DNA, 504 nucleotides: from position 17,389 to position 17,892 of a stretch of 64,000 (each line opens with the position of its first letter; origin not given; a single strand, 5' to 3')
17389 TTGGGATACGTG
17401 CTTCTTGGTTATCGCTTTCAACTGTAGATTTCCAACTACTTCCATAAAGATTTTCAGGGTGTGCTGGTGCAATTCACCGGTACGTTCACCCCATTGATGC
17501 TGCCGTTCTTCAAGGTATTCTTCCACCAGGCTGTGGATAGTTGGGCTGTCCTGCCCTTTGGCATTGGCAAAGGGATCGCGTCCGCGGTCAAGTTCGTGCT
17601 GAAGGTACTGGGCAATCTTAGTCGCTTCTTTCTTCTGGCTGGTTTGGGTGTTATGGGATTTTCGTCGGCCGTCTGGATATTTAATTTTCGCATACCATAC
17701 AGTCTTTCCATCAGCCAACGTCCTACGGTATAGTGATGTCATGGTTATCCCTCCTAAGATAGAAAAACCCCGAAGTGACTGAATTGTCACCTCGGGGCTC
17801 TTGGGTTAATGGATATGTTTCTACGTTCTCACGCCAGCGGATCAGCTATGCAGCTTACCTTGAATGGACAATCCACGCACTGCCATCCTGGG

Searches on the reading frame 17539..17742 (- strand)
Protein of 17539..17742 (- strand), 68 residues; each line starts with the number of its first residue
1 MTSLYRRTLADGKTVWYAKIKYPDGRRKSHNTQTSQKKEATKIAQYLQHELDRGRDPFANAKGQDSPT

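Call 71: search_protein_families(library=pfam, proteins=[window:17539-17742:-], max_evalue=10)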
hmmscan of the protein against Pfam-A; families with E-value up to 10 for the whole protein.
seq(68 aa): 1 family
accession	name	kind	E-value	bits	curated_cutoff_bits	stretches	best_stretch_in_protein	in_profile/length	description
PF13356.12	Arm-DNA-bind_3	-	0.065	13.8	27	1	4-62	23-81/83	Arm DNA-binding domain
